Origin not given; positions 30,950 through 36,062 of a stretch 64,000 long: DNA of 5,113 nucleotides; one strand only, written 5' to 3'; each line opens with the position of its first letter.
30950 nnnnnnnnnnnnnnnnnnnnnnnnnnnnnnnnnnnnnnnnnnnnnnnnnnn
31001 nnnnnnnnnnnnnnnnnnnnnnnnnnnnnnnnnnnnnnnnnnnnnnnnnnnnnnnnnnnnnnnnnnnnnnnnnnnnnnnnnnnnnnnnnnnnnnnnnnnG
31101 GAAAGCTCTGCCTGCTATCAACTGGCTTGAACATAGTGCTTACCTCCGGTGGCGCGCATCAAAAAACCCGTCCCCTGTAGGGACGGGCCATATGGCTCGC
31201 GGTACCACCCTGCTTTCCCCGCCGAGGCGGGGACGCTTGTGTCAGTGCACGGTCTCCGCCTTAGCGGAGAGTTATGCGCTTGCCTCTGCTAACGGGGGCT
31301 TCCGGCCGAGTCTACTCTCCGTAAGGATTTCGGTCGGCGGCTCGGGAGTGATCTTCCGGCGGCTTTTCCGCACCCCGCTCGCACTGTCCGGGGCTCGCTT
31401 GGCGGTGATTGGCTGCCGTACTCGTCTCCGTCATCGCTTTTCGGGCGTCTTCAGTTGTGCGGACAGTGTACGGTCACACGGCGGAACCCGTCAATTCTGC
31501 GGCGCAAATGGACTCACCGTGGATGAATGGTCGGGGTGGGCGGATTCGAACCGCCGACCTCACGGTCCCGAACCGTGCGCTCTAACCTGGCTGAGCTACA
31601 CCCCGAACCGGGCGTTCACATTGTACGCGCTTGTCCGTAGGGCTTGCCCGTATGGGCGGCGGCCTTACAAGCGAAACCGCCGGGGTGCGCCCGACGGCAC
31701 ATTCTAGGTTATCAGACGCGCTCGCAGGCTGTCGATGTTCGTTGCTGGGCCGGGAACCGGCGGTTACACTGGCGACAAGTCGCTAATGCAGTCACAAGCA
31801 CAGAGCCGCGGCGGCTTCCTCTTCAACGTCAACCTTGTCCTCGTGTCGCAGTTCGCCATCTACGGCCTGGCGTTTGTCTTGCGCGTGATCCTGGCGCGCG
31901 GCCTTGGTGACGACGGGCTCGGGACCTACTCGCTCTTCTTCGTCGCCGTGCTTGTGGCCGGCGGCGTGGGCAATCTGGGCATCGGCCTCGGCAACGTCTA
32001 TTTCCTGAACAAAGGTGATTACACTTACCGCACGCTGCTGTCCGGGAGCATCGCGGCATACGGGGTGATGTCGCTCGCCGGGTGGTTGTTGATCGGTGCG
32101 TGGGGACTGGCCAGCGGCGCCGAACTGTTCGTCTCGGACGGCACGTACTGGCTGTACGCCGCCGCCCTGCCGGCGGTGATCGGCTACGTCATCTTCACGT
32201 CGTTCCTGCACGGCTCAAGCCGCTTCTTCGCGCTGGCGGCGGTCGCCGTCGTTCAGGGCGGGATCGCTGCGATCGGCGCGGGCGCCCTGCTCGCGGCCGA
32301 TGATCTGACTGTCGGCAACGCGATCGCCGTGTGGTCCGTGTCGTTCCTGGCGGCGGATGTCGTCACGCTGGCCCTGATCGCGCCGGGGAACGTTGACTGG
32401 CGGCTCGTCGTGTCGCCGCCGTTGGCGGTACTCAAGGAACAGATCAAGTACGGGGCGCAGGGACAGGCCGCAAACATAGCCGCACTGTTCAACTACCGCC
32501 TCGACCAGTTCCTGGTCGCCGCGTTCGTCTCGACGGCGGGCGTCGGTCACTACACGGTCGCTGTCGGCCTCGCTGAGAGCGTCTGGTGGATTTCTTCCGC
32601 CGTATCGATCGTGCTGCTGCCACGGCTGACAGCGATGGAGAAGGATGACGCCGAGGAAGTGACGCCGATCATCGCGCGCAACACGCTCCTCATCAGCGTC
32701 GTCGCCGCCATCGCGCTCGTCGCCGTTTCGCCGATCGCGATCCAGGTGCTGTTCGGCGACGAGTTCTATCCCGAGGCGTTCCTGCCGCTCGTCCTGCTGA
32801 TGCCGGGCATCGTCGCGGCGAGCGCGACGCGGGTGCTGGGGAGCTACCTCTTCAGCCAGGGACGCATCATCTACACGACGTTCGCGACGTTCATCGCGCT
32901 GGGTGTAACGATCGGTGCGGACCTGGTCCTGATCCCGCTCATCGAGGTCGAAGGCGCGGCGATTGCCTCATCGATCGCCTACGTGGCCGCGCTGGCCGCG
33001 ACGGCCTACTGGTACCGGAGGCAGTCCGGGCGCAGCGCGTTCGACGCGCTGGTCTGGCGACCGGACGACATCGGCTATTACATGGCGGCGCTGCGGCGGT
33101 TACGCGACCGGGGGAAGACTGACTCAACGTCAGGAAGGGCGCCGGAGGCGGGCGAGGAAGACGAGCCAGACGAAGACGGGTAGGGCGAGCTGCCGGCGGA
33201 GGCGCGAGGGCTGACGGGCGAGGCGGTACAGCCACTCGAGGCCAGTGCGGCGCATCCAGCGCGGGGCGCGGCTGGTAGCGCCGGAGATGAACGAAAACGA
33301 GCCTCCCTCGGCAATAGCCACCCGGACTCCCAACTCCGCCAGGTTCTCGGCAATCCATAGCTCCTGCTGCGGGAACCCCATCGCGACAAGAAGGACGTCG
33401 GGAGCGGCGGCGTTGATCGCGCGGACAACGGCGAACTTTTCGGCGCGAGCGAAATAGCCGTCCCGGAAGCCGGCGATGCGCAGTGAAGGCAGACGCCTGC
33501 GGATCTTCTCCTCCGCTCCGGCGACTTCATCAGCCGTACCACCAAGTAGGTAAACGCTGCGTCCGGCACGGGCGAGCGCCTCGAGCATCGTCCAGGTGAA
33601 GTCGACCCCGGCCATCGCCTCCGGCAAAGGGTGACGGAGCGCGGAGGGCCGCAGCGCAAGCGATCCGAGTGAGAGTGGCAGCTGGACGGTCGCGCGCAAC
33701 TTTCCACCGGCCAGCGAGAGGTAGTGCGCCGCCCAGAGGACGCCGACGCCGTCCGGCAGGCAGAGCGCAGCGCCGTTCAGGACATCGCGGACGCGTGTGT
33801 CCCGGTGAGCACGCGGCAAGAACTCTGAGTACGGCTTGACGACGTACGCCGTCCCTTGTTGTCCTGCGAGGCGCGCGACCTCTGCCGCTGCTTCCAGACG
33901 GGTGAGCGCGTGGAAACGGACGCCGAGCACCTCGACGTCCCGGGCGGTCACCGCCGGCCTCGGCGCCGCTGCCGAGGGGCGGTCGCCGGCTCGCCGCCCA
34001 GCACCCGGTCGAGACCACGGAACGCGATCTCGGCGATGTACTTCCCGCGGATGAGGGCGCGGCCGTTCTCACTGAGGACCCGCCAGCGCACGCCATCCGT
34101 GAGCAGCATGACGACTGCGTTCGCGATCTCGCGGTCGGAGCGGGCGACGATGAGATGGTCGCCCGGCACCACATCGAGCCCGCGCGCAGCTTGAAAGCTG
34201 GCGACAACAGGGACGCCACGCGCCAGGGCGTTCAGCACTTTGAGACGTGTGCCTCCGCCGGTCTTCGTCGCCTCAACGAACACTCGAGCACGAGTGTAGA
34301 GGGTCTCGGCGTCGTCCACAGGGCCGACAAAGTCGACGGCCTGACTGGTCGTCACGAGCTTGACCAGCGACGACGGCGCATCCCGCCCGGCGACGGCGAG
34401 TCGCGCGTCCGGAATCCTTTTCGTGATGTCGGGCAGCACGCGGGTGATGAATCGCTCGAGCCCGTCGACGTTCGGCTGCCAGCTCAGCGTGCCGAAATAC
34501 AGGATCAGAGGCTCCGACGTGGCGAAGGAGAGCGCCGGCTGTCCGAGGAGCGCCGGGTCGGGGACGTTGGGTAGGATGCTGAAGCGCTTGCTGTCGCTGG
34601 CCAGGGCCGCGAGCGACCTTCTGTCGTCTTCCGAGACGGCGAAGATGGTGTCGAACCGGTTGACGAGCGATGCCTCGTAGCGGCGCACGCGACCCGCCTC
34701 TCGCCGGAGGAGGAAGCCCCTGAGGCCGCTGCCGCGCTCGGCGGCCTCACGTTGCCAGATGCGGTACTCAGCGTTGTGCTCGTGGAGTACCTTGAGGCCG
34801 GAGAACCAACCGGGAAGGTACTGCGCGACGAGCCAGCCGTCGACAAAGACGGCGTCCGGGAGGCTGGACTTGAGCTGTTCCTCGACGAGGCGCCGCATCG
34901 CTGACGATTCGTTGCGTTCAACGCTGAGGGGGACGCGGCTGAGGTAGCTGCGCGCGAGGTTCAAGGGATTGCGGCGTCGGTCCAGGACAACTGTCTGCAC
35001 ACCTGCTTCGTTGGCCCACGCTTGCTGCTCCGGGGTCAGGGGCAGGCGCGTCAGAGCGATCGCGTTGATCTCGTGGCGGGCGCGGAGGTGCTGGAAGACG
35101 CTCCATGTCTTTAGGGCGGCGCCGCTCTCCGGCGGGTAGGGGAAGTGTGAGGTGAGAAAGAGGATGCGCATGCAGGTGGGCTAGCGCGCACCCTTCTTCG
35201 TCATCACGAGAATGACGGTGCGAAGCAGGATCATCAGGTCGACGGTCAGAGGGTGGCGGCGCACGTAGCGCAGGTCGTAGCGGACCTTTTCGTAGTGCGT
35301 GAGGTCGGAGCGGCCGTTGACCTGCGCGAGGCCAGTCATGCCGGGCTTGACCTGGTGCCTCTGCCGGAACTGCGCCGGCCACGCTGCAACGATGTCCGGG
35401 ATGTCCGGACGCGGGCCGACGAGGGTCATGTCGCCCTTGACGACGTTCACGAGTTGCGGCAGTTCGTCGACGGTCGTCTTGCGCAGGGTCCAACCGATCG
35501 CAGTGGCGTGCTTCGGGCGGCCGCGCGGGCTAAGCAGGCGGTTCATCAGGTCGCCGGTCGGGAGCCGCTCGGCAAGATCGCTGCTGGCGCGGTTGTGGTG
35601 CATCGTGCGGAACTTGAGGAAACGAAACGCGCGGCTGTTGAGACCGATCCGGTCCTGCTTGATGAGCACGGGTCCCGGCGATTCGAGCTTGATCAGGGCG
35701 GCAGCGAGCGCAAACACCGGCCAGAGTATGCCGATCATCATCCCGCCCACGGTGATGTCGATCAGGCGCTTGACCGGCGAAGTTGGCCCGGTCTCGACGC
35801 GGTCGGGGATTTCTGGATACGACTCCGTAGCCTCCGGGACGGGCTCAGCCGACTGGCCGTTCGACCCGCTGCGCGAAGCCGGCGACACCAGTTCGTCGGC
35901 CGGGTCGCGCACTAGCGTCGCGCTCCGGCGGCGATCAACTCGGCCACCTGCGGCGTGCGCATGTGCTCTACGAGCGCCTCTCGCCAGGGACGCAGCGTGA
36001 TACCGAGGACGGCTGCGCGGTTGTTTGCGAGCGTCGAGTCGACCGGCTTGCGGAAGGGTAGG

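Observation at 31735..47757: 16-kb cell-surface polysaccharide locus: dTDP-rhamnose pathway, ABC exporter, WsaE-like methyltransferase-GT2-GT2 fusion and YfhO-like GT-C protein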

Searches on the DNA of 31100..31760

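Call 69: search_rna_families(source=window, start=31100, end=31760, threshold=evalue, max_evalue=1)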
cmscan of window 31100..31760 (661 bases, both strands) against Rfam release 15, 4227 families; matches with E-value up to 1: 5.
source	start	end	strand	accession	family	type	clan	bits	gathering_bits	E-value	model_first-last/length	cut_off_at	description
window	31176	31443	-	RF00230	T-box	Cis-reg; leader;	-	90.5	93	2.2e-20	1-219/219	no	T-box leader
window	31531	31605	-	RF00005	tRNA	Gene; tRNA;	CL00001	67.6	29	1.5e-14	1-71/71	no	tRNA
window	31158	31233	-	RF02837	anti-hemB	Gene; sRNA;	-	26.5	49.5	0.00051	1-81/81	no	Burkholderia RNA 7 (anti-hemB)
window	31216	31272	+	RF04000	MIR8139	Gene; miRNA;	-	22.5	90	0.027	1-58/58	no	MIR8139 microRNA precursor family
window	31371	31555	-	RF04321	tmRNA_permuted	Gene;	-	17.1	47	0.28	36-93/213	no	permuted transfer-messenger RNA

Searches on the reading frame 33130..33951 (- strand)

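Call 4: search_protein_families(library=pfam, proteins=[window:33130-33951:-], max_evalue=0.001)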
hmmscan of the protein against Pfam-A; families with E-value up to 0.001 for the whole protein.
window:33130-33951:- (273 aa): 2 families
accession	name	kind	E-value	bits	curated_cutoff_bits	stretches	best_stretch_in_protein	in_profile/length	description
PF03808.19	Glyco_tran_WecG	-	5.9e-54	182.8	27.4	1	61-254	1-167/168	Glycosyl transferase WecG/TagA/CpsF family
PF13439.12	Glyco_transf_4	-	0.00062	20.3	28.5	0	119-245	8-131/170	Glycosyltransferase Family 4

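Call 8: search_protein_families(library=ncbifam, proteins=[window:33130-33951:-], max_evalue=0.001)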
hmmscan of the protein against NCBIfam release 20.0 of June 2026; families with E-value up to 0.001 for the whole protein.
window:33130-33951:- (273 aa): 4 families
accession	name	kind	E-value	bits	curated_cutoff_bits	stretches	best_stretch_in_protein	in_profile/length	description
TIGR00696.1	wecG_tagA_cpsF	superfamily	4.7e-40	137.2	69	1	113-258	31-176/178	WecB/TagA/CpsF family glycosyltransferase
NF041710.1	UDPacetylman_taseTarA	equivalog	2e-36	125.7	350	2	104-268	82-244/247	N-acetylglucosaminyldiphosphoundecaprenol N-acetyl-beta-D-mannosaminyltransferase TarA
NF041872.1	EPS_EpsA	equivalog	1.9e-30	106.1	500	1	104-257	89-245/265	exopolysaccharide biosynthesis glycosyltransferase EpsA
NF002980.1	PRK03692.1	equivalog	4.8e-30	104.8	323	1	112-262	84-233/240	lipopolysaccharide N-acetylmannosaminouronosyltransferase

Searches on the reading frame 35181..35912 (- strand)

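Call 4: search_protein_families(library=pfam, proteins=[window:35181-35912:-], max_evalue=0.001)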
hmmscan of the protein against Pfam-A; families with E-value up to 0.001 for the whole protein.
window:35181-35912:- (243 aa): 1 family
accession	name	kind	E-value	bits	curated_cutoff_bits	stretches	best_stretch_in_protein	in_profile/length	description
PF02397.22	Bac_transf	-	7.5e-54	182.4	27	1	48-237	1-178/179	Bacterial sugar transferase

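Call 8: search_protein_families(library=ncbifam, proteins=[window:35181-35912:-], max_evalue=0.001)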
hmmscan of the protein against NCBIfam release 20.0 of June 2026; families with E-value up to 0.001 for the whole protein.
window:35181-35912:- (243 aa): 10 families
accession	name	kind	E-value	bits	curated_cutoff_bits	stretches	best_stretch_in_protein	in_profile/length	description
TIGR03025.1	EPS_sugtrans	subfamily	9.7e-67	226.1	295.55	1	44-243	254-445/445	exopolysaccharide biosynthesis polyprenyl glycosylphosphotransferase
TIGR03023.1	WcaJ_sugtrans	equivalog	1.3e-59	202.7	410.75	1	43-242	258-452/453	undecaprenyl-phosphate glucose phosphotransferase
TIGR03022.1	WbaP_sugtrans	subfamily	2.1e-54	185.5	403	1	34-243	245-456/456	undecaprenyl-phosphate galactose phosphotransferase WbaP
TIGR03013.1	EpsB_2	subfamily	4e-47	161.3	393.35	1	47-243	254-443/443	TIGR03013 family XrtA/PEP-CTERM system glycosyltransferase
NF052601.1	undeca_RfbP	equivalog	8.1e-46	156.2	330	1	45-239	42-238/244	undecaprenyl-phosphate galactose phosphotransferase family protein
NF041877.1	EPS_EpsZ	equivalog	1.1e-45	156.1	800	1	47-242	265-458/459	exopolysaccharide biosynthesis polyisoprenyl-phosphate hexose-1-phosphate transferase EpsZ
NF050817.1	PolSacchBiosHfsE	equivalog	6.3e-33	114.2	750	1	47-236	271-459/467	polysaccharide biosynthesis protein HfsE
NF007518.0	PRK10124.1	equivalog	2.8e-32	112.1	684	1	47-241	273-462/464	undecaprenyl-phosphate glucose phosphotransferase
NF011751.0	PRK15204.1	equivalog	2.4e-28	99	907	1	47-242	279-475/476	undecaprenyl-phosphate galactose phosphotransferase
NF045514.1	glycotran_HepC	equivalog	1.7e-22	79.8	140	1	45-169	114-211/220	heterocyst development glycosyltransferase HepC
